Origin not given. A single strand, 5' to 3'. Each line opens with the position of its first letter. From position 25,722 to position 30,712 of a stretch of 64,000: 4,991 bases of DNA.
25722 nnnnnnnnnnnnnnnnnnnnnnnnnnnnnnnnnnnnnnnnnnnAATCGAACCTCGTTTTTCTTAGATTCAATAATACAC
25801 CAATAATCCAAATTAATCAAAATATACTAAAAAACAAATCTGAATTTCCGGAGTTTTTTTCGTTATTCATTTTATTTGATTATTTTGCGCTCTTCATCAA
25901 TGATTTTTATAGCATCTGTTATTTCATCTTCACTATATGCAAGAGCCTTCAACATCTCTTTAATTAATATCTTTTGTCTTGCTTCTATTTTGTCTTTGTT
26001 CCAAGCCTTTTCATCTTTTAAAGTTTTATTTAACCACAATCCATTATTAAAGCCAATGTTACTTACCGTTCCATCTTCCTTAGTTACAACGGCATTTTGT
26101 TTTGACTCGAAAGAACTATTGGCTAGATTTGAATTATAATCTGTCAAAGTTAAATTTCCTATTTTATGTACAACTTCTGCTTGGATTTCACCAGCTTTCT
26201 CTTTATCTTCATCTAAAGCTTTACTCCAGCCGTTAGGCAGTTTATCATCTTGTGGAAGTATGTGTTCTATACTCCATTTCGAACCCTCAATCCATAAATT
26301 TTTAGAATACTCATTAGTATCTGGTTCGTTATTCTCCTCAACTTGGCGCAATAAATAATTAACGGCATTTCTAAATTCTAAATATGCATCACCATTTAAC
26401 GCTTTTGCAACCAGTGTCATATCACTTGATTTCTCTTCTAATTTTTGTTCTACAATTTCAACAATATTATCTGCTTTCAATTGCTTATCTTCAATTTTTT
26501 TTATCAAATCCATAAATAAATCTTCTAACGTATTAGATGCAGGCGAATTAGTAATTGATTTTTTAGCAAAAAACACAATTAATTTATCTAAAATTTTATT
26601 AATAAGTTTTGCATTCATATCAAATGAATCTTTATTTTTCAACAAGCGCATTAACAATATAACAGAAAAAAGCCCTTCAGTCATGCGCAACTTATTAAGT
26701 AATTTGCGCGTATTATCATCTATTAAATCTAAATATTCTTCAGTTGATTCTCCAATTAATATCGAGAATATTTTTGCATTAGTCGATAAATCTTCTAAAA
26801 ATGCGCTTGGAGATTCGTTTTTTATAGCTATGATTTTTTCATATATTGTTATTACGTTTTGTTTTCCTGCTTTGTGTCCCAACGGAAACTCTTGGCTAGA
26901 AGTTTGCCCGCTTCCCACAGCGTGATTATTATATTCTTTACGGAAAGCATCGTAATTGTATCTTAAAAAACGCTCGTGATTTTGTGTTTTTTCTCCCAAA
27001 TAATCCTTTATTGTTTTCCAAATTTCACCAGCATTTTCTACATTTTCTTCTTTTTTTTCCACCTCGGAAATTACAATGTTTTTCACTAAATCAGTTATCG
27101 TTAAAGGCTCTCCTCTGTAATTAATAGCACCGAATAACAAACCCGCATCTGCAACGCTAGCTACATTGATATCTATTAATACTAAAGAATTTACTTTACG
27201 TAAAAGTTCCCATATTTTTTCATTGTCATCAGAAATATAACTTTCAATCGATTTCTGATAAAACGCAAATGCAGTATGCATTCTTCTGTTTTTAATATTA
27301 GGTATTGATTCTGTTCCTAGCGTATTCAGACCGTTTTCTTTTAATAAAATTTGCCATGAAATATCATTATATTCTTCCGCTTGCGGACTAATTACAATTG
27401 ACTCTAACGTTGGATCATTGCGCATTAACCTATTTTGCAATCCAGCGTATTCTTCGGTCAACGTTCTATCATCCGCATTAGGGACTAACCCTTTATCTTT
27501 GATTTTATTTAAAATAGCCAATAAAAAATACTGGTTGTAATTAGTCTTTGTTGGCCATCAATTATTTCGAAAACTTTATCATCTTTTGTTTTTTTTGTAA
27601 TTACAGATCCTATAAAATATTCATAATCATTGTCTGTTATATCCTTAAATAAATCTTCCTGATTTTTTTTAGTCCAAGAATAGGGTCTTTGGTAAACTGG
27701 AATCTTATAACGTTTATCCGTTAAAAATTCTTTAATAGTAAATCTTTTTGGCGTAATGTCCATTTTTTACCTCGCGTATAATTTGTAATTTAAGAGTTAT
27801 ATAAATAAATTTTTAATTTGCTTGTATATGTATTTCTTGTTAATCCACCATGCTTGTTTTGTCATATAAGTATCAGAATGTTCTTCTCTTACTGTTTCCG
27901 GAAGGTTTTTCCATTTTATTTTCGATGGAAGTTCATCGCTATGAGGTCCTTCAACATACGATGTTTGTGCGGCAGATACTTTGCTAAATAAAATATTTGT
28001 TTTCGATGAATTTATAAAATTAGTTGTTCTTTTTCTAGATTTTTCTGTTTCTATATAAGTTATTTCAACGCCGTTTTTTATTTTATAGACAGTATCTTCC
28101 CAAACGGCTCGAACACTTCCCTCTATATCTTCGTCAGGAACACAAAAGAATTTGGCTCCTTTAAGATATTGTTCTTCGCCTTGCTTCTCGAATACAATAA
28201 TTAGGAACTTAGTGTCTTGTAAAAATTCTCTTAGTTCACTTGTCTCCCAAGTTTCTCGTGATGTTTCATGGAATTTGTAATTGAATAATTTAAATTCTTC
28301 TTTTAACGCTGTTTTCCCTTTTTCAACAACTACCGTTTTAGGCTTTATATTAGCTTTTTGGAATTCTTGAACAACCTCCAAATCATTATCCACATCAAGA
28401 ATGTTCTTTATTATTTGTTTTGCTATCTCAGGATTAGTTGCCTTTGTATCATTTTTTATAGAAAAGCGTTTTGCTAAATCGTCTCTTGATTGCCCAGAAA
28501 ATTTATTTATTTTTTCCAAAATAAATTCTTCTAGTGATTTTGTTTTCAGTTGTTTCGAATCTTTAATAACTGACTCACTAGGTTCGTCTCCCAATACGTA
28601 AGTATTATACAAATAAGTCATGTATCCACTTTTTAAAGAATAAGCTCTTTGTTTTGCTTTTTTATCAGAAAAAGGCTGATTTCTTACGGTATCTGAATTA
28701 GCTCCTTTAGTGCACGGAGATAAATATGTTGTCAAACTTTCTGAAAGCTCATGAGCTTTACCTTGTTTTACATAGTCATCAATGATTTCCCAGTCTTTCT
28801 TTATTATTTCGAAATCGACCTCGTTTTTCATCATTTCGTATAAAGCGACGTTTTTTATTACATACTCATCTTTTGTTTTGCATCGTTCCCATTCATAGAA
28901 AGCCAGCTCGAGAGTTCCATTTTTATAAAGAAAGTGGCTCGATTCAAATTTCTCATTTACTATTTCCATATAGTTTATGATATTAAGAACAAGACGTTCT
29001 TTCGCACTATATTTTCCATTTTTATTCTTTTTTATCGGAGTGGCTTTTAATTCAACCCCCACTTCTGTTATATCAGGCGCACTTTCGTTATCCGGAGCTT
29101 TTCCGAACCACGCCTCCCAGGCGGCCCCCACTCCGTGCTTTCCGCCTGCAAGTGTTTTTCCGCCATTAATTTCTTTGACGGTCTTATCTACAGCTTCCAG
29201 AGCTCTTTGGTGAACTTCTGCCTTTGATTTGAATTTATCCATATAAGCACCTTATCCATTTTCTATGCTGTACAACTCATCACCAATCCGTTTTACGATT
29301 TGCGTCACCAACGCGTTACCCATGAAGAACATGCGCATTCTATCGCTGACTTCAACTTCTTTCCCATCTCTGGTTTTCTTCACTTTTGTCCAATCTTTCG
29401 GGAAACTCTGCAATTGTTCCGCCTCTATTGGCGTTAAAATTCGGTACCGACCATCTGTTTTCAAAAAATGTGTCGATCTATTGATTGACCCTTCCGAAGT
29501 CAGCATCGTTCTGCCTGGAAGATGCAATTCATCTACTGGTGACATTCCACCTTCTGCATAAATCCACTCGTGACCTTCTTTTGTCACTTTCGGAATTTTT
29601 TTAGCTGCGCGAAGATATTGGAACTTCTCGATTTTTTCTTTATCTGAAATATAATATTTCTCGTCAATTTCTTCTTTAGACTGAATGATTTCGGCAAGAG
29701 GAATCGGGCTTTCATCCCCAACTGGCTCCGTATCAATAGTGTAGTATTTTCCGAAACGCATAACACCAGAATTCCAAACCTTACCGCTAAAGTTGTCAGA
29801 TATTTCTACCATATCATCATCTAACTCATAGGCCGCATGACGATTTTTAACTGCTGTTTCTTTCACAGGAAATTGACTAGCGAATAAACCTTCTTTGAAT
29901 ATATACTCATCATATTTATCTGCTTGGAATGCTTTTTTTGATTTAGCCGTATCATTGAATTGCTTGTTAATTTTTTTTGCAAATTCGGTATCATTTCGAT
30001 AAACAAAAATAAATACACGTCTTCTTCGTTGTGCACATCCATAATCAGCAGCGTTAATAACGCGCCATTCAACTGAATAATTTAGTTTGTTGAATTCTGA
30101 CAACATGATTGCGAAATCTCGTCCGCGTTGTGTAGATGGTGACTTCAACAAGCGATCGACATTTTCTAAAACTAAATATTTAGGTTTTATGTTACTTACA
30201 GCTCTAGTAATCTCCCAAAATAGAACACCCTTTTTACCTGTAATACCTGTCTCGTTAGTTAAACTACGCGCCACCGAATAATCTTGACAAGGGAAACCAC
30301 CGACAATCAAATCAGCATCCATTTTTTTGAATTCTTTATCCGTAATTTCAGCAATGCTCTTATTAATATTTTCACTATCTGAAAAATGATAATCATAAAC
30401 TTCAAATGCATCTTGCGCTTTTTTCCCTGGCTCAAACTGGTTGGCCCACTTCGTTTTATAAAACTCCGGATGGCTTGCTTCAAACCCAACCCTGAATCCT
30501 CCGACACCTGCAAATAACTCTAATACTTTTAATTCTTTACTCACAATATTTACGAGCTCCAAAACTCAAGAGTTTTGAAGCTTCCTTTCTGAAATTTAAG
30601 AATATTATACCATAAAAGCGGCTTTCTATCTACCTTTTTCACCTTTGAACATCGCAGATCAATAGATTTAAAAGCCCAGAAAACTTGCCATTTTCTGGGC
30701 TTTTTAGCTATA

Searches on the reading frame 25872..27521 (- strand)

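Call 27: search_protein_families(library=pfam, proteins=[window:25872-27521:-], max_evalue=0.001)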
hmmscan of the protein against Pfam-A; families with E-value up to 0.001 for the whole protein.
window:25872-27521:- (549 aa): 2 families
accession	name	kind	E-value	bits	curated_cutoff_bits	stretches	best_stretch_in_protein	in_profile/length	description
PF07510.16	GmrSD_C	-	1.7e-18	67.3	23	1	375-521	12-137/138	GmrSD restriction endonucleases, C-terminal domain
PF03235.19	GmrSD_N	-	0.00037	21.1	33.2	1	68-150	131-198/199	GmrSD restriction endonuclease, N-terminal domain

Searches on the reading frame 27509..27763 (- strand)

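Call 27: search_protein_families(library=pfam, proteins=[window:27509-27763:-], max_evalue=0.001)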
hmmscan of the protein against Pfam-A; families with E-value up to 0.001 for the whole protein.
window:27509-27763:- (84 aa): 1 family
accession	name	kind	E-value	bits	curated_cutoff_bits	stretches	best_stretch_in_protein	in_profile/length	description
PF03235.19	GmrSD_N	-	1.1e-24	88.1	33.2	1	10-82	1-76/199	GmrSD restriction endonuclease, N-terminal domain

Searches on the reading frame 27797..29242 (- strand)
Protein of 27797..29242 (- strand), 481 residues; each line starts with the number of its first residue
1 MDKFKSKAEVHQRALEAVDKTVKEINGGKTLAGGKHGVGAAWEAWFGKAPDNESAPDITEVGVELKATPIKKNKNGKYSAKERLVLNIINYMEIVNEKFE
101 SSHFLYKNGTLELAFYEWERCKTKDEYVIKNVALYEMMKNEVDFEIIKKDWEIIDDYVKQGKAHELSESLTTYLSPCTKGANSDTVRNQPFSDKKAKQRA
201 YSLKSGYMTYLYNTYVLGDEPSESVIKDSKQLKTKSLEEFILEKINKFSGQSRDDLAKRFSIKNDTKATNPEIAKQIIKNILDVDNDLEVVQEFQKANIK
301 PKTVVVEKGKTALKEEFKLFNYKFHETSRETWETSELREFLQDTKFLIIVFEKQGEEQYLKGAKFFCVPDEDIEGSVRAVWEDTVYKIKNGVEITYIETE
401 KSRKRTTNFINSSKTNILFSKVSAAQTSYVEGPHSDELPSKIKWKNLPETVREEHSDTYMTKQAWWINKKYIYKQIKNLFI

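Call 27: search_protein_families(library=pfam, proteins=[window:27797-29242:-], max_evalue=0.001)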
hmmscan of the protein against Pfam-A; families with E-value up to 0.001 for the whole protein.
window:27797-29242:- (481 aa): 1 family
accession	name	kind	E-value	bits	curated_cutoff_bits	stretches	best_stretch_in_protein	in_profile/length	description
PF02976.21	MutH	-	1e-26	93.2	23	1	46-150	1-103/103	DNA mismatch repair enzyme MutH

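Call 72: search_protein_families(library=padloc, proteins=[window:27797-29242:-], max_evalue=0.001)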
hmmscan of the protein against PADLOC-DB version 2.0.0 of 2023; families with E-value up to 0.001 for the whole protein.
window:27797-29242:- (481 aa): 1 family
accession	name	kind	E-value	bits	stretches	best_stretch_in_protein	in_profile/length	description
PDLC03553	REase_II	-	1.8e-144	480.4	1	16-479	45-525/527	Type II restriction enzyme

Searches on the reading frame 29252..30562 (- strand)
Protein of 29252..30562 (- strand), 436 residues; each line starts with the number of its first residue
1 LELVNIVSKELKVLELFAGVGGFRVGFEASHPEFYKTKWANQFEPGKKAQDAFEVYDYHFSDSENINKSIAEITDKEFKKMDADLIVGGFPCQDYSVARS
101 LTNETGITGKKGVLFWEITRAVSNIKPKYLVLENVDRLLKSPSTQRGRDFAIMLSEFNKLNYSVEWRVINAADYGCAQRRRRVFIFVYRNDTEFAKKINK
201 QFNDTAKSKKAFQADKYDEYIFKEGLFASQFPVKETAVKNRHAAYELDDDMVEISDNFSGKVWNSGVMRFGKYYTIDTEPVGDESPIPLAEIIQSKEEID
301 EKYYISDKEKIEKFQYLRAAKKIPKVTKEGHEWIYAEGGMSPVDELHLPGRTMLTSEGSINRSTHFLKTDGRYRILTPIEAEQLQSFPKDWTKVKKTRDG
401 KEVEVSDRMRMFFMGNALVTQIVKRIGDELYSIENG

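Call 27: search_protein_families(library=pfam, proteins=[window:29252-30562:-], max_evalue=0.001)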
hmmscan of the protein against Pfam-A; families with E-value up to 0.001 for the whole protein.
window:29252-30562:- (436 aa): 1 family
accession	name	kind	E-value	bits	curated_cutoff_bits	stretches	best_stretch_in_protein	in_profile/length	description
PF00145.23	DNA_methylase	-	8.2e-62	209.9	22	1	11-430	1-322/324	C-5 cytosine-specific DNA methylase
